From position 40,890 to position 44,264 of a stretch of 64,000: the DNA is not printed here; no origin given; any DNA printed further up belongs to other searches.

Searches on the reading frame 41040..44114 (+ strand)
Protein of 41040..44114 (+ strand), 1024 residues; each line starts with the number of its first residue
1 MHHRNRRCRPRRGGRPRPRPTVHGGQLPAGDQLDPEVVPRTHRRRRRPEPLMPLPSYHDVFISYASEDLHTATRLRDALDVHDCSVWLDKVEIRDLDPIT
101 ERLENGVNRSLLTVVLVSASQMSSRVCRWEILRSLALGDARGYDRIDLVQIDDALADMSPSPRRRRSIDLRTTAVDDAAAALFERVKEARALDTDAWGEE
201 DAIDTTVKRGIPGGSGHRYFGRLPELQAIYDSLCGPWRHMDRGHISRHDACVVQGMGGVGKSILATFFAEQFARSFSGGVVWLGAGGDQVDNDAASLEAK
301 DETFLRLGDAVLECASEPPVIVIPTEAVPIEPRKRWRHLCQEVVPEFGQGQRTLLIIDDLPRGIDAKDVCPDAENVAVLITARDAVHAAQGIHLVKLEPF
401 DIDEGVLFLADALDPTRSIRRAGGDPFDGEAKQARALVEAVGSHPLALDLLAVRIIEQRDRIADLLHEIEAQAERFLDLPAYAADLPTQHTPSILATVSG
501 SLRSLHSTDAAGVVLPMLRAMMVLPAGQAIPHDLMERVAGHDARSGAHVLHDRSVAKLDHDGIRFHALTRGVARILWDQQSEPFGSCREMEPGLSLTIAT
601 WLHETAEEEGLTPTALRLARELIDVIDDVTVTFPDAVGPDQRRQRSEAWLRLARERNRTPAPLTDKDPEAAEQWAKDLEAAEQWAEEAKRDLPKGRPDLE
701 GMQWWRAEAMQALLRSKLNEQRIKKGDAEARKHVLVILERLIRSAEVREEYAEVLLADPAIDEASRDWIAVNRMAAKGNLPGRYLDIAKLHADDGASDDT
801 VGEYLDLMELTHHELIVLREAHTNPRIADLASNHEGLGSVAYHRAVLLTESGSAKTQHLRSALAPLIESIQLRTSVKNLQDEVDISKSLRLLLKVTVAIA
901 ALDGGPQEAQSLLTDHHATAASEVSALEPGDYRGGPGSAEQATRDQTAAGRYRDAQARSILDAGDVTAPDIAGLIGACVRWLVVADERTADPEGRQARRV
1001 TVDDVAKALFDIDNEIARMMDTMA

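Call 3: search_protein_families(library=pfam, proteins=[window:41040-44114:+], max_evalue=0.1)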
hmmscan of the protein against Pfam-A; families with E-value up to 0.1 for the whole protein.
window:41040-44114:+ (1024 aa): 4 families
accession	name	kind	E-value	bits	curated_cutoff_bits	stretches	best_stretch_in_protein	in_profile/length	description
PF13676.11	TIR_2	-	6.6e-16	59.3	28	1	60-178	1-117/122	TIR domain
PF13191.12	AAA_16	-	3e-05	25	32.6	1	241-360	17-141/167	AAA ATPase domain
PF08937.16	ThsB_TIR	-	0.00012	22.8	21.2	1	61-136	1-85/100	Thoeris protein ThsB, TIR-like domain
PF00931.28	NB-ARC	-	0.0014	18.4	23.5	1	252-452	22-202/248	NB-ARC domain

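Call 4: search_protein_families(library=padloc, proteins=[window:41040-44114:+], max_evalue=0.01)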
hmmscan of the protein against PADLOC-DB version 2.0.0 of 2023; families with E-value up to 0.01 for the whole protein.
window:41040-44114:+ (1024 aa): 4 families
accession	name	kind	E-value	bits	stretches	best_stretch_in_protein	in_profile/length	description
PDLC05062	PDC-S66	-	3.5e-10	37.8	1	57-122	148-214/282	-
PDLC02012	SAVED5--SAVED_TIR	-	2.5e-08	31.4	1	58-132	14-89/404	-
PDLC02961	RT-TIR_XII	-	0.0002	18.4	1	57-143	347-428/475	single gene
PDLC00424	ThsB1|ThsB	-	0.0036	15.1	1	55-127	99-171/234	TIR-like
